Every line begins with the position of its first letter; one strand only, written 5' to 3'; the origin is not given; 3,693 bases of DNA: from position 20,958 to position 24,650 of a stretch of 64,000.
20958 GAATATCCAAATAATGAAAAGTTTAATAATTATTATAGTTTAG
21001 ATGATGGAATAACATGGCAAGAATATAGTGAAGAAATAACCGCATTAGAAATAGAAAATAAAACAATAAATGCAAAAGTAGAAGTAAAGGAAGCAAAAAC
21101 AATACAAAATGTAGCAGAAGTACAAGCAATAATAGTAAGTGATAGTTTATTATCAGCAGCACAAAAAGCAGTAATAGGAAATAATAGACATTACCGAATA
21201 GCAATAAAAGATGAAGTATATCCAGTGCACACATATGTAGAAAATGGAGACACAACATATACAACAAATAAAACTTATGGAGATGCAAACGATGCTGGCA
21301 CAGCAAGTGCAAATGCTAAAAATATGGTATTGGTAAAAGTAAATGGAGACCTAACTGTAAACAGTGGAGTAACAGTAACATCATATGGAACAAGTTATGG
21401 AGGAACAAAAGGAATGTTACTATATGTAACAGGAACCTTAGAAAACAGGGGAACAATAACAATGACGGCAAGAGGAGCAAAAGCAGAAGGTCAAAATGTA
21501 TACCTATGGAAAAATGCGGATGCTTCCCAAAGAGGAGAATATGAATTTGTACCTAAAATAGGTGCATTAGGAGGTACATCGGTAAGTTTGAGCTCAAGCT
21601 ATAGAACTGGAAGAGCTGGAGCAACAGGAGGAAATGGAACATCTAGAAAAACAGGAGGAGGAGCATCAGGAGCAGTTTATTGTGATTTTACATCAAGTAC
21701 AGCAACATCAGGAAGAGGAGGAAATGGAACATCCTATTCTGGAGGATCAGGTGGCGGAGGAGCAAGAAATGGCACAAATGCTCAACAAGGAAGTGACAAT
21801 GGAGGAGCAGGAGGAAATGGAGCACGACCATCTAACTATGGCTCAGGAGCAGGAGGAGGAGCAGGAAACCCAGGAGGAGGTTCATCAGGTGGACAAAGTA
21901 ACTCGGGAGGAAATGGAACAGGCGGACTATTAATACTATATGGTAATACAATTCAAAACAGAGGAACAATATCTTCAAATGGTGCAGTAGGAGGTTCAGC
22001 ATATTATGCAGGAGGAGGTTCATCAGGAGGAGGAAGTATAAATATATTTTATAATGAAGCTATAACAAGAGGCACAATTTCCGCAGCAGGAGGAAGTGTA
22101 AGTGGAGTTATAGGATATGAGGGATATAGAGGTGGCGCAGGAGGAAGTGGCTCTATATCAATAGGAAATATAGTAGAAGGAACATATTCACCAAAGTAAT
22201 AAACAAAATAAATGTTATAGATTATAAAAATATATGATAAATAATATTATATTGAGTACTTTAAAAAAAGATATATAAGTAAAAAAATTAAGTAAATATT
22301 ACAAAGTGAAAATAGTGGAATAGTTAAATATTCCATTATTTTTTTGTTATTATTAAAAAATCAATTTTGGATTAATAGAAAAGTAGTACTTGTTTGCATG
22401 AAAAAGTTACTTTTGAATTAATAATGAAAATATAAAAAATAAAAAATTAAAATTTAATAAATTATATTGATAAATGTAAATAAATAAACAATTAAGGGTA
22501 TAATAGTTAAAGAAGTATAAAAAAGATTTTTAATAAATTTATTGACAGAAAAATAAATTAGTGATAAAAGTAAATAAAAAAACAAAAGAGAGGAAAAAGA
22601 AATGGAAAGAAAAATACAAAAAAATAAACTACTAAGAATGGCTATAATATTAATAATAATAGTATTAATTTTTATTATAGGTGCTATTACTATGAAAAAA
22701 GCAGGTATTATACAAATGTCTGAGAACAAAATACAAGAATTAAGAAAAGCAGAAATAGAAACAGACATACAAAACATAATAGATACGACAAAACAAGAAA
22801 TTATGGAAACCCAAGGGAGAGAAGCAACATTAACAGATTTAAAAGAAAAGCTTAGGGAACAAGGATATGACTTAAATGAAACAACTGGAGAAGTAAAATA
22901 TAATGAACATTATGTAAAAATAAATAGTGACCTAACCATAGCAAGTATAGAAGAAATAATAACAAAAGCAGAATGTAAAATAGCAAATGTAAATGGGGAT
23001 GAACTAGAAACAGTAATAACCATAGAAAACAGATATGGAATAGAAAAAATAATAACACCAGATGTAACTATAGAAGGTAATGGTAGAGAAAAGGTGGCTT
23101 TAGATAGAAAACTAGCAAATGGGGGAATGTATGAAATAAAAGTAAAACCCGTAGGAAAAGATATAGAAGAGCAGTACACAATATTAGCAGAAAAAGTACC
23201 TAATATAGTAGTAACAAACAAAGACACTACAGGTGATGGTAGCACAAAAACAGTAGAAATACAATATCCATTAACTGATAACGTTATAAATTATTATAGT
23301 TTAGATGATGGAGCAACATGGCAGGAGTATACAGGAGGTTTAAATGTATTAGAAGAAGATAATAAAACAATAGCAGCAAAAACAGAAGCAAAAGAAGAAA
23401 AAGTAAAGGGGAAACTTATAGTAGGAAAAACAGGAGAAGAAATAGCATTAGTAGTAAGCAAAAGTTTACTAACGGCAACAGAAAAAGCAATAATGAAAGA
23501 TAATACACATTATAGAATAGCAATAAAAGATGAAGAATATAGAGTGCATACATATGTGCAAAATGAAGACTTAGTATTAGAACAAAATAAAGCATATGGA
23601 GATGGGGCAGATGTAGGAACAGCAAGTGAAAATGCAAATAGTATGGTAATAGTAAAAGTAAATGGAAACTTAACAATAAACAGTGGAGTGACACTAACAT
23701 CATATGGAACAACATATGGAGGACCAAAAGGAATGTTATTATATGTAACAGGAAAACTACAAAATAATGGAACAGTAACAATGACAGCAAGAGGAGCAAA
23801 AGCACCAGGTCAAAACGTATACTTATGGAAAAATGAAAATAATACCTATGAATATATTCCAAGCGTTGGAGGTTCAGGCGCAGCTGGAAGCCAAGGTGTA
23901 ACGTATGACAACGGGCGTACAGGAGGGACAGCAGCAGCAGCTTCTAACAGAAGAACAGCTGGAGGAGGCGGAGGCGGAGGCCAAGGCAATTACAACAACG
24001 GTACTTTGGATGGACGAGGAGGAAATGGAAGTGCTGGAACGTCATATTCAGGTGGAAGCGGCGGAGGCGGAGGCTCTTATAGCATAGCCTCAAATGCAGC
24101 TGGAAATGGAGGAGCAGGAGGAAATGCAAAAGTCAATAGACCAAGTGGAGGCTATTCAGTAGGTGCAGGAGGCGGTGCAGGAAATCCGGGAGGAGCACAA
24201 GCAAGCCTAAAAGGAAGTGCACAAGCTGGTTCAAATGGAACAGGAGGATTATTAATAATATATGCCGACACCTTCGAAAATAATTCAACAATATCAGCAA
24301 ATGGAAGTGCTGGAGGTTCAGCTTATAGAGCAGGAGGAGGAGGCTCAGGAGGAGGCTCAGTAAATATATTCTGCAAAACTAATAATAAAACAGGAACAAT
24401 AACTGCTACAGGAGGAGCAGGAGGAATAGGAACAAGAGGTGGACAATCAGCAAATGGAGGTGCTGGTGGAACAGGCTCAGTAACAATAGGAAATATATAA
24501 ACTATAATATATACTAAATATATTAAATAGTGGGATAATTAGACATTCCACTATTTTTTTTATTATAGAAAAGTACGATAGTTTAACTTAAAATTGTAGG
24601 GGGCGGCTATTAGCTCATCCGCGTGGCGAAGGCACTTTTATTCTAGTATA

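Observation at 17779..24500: Tandem triplicated family of membrane-anchored proteins with a glycine-dominated C-terminal module of unknown type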

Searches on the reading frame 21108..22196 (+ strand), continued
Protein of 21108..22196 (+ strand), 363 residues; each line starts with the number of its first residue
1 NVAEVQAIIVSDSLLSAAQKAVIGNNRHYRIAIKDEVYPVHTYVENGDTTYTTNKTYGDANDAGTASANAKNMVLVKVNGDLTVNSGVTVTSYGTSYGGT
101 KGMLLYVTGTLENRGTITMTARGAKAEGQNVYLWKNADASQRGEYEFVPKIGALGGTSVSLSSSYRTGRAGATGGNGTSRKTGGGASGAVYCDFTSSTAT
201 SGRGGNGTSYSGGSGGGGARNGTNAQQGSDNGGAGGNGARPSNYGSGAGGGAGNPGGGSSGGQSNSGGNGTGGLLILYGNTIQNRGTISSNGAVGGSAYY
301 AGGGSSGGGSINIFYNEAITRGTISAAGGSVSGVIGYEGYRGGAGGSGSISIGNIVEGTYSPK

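Call 92: search_protein_families(library=phrogs, proteins=[L079:1742-2650:+, L079:3589-5115:+, L079:6274-7890:+, L079:7905-9536:+, L079:10797-13469:+, L080:6521-7552:+, L080:7884-9191:+, L080:9306-10226:+, L080:13237-14271:-, L081:3585-5147:+], max_evalue=0.001)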
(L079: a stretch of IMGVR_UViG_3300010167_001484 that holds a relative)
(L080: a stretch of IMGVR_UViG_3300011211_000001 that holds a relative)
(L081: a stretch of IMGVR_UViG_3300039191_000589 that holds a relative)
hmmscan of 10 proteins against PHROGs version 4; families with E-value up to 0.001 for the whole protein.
L079:1742-2650:+ (303 aa): 14 families
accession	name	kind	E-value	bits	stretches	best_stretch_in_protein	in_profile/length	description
phrog_9116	-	tail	6.4e-14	52.6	1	97-153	62-118/455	tail protein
phrog_1858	-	tail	3.2e-12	46.2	1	71-150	118-196/1018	tail fiber protein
phrog_19618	-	tail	8.4e-12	45.7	1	92-153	134-195/387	tail collar protein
phrog_523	-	tail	2.3e-11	44.2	1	86-150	478-532/673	tail collar fiber protein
phrog_25747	-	tail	2.9e-11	43.1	1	96-152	680-736/901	tail fiber protein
phrog_38064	-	tail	7.9e-08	32.8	1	89-151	255-321/337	tail collar protein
phrog_15437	-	tail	3e-07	30.4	1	56-98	285-327/656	tail fiber protein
phrog_327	-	tail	3.3e-07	31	1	42-152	258-350/618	tail protein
phrog_38759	-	unknown function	1.1e-06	28.4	1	95-150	754-811/920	-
phrog_14307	-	unknown function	2.4e-06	28.3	1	86-150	40-94/137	-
phrog_31611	-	tail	2.2e-05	24.8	1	114-149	184-219/385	tail collar protein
phrog_33894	-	unknown function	0.00028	20.5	1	51-97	144-188/727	-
phrog_13286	-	tail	0.00029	20.3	1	56-93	63-100/662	tail protein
phrog_3100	-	tail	0.0007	21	0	79-150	215-264/382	tail fiber protein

L079:3589-5115:+ (509 aa): 47 families (the best 25 are shown)
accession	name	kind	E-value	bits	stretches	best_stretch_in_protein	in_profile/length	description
phrog_6320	-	tail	3.1e-41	143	2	103-350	98-318/745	tail fiber protein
phrog_5073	-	tail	2.9e-35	123.3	2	64-169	258-363/519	tail fiber protein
phrog_366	-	tail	4.1e-30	106.6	2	135-319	311-464/474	tail fiber protein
phrog_8745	-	tail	2.4e-29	102.4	2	139-351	1380-1469/1803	tail fiber protein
phrog_819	-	tail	3.1e-25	89.6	2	112-245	511-613/1024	tail protein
phrog_33406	-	tail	3.1e-17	63.1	2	126-209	190-273/651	tail fiber protein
phrog_1658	-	unknown function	1e-16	62.4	2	84-147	45-108/239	-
phrog_38806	-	unknown function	2.8e-16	60.7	2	55-157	49-154/285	-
phrog_19976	-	tail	5.1e-16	59.9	3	260-301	91-130/256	tail assembly protein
phrog_10972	-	tail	2.7e-15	57.7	3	65-122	167-224/343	tail fiber protein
phrog_18350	-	tail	8.7e-15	56.1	1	172-220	157-205/253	tail fiber protein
phrog_15433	-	tail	7e-14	52.2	1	207-305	47-129/798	tail sheath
phrog_3420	-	unknown function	8.9e-14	51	1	65-213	223-365/929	-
phrog_1806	-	tail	8.7e-13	49.2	2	64-166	130-230/276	collagen like minor tail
phrog_22483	-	unknown function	1.2e-12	48.6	1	202-231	26-55/306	-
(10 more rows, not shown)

L079:6274-7890:+ (539 aa): 0 families

L079:7905-9536:+ (544 aa): 0 families

L079:10797-13469:+ (891 aa): 13 families
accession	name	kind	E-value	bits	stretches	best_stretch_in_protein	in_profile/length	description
phrog_62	-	DNA, RNA and nucleotide metabolism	1.2e-81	276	1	422-887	721-1147/1881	DNA helicase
phrog_29996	-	unknown function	1.8e-21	76.9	1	545-873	840-1164/1189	-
phrog_14913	-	DNA, RNA and nucleotide metabolism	3.4e-10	41.1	1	319-369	42-91/149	HNH endonuclease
phrog_20891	-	DNA, RNA and nucleotide metabolism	4.4e-10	40.6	1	246-359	90-195/219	HNH endonuclease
phrog_15471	-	DNA, RNA and nucleotide metabolism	1.6e-09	38.9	1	317-390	32-81/183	HNH endonuclease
phrog_10730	-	DNA, RNA and nucleotide metabolism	7.4e-09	36.6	1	289-364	68-139/234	HNH endonuclease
phrog_7545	-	DNA, RNA and nucleotide metabolism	2.7e-08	35.2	1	291-367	62-134/160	HNH endonuclease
phrog_11354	-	unknown function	5e-06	27.2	1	813-870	45-102/116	-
phrog_21391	-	DNA, RNA and nucleotide metabolism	1.6e-05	23.2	1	741-841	1358-1458/2021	DNA helicase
phrog_1685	-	unknown function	1.7e-05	23.2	1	822-876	1497-1552/2278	-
phrog_59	-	DNA, RNA and nucleotide metabolism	3.4e-05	24.4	1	320-358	192-227/423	HNH endonuclease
phrog_959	-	DNA, RNA and nucleotide metabolism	8.5e-05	23.3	1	320-364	61-104/138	HNH endonuclease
phrog_17415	-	head and packaging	0.00012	21.3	1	385-434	372-420/940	terminase large subunit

L080:6521-7552:+ (344 aa): 10 families
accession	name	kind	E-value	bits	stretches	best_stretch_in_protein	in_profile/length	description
phrog_833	-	lysis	9.8e-38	131.5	1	2-269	2-272/294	endolysin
phrog_1794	-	lysis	1.1e-34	121.3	1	12-342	39-330/336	amidase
phrog_2338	-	lysis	6e-23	82.8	1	41-278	27-263/346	endolysin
phrog_9611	-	lysis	7.6e-20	72.5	1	15-251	9-223/246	endolysin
phrog_1493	-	lysis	1.5e-15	58.3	1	19-201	24-179/394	endolysin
phrog_670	-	lysis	2.4e-15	57.5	1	23-152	107-215/596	endolysin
phrog_3088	-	lysis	1.1e-10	42.7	1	24-175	19-144/248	amidase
phrog_16339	-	unknown function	1.3e-10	42.3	1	168-278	16-127/206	-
phrog_3393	-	lysis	3.8e-05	24.6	1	23-212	17-193/342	endolysin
phrog_5182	-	lysis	8.8e-05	23.2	1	25-200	31-190/321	endolysin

L080:7884-9191:+ (436 aa): 0 families

L080:9306-10226:+ (307 aa): 4 families
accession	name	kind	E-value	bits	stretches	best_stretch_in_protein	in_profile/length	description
phrog_8510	-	head and packaging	1.9e-07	30.2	1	18-187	724-895/1348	virion structural protein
phrog_21223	-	unknown function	4.4e-07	29.6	1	26-285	9-276/710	-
phrog_701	-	head and packaging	1.1e-05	22.3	1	32-133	4071-4172/6136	virion structural protein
phrog_21039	-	unknown function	0.00027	21.8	1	154-232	76-154/244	-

L080:13237-14271:- (345 aa): 1 family
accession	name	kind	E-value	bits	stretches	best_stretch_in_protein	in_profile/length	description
phrog_11333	-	unknown function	5.3e-11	40.5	1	12-199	14-184/4401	-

L081:3585-5147:+ (521 aa): 2 families
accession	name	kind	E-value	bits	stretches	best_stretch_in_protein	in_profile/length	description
phrog_4577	-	tail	2.2e-10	41.3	2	321-358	116-153/340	tail protein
phrog_16653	-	other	1.1e-07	31.8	2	322-358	72-108/482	hydrolase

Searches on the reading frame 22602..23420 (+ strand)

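Call 50: search_protein_families(library=pfam, proteins=[window:22602-23420:+], max_evalue=10)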
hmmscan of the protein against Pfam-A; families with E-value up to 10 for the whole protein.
window:22602-23420:+ (273 aa): 7 families
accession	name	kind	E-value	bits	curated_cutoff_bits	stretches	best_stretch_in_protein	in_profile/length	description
PF24654.2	CEP76_N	-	0.0085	16.8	27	1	46-88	9-51/60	CEP76 N-terminal domain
PF13623.11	SurA_N_2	-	0.0093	16.3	28.5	1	4-88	3-89/145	SurA-like N-terminal domain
PF14584.11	DUF4446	-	0.013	16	27.4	1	15-101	4-88/150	Protein of unknown function (DUF4446)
PF02012.26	BNR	-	0.085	13.3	27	1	231-241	1-11/12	BNR/Asp-box repeat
PF17512.7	Sh_2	-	0.12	12.6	27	1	14-84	34-105/174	Metapneumovirus Small hydrophobic protein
PF11191.13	DUF2782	-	0.59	10.8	26.8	1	149-184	19-52/88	Protein of unknown function (DUF2782)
PF13800.11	Sigma_reg_N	-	3.4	8.4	26.3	1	3-44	5-46/91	Sigma factor regulator N-terminal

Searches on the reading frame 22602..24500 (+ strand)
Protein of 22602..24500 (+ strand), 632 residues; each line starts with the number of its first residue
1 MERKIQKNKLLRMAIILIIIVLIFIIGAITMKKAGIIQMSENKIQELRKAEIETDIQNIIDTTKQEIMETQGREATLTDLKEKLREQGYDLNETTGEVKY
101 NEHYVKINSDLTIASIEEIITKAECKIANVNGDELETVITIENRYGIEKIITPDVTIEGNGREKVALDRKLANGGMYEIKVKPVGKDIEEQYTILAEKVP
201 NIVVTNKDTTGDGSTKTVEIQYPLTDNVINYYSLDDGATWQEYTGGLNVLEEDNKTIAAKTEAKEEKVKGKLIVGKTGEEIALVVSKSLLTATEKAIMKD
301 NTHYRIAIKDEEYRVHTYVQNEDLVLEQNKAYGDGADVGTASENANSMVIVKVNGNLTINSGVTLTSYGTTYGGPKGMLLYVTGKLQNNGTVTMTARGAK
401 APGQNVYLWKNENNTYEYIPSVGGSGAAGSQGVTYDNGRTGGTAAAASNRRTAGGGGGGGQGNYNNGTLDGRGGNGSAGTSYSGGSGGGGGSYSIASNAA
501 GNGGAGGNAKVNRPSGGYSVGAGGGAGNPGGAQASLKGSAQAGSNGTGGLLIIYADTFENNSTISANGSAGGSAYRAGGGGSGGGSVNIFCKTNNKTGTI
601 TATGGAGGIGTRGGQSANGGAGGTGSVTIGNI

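Call 4: search_protein_families(library=pfam, proteins=[window:22602-24500:+], max_evalue=1)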
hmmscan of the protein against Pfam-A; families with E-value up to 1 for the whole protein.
window:22602-24500:+ (632 aa): 4 families
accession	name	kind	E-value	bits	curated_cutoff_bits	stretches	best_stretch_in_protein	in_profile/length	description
PF13623.11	SurA_N_2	-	0.014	15.7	28.5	1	4-88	3-89/145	SurA-like N-terminal domain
PF24654.2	CEP76_N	-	0.029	15.1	27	1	46-88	9-51/60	CEP76 N-terminal domain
PF14584.11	DUF4446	-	0.055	13.9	27.4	1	15-101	4-88/150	Protein of unknown function (DUF4446)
PF02012.26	BNR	-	0.064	13.7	27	1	231-241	1-11/12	BNR/Asp-box repeat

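Call 5: search_protein_families(library=ncbifam, proteins=[window:22602-24500:+], max_evalue=1)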
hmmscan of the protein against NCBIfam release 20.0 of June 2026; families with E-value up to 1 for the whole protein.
window:22602-24500:+ (632 aa): 0 families

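Call 8: search_protein_families(library=phrogs, proteins=[window:22602-24500:+], max_evalue=1)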
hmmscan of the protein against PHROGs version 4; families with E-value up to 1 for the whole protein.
window:22602-24500:+ (632 aa): 5 families
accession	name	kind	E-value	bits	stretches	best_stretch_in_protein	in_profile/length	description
phrog_6202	-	tail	0.00013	22.3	1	147-553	279-634/636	tail fiber protein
phrog_34763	-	unknown function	0.011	16.7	1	41-99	93-149/171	-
phrog_4598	-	connector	0.011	16.7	1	36-108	26-95/127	head closure Hc1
phrog_27503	-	unknown function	0.031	15.5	1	2-78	4-79/138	-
phrog_31954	-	unknown function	0.31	12.2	1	164-209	6-52/81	-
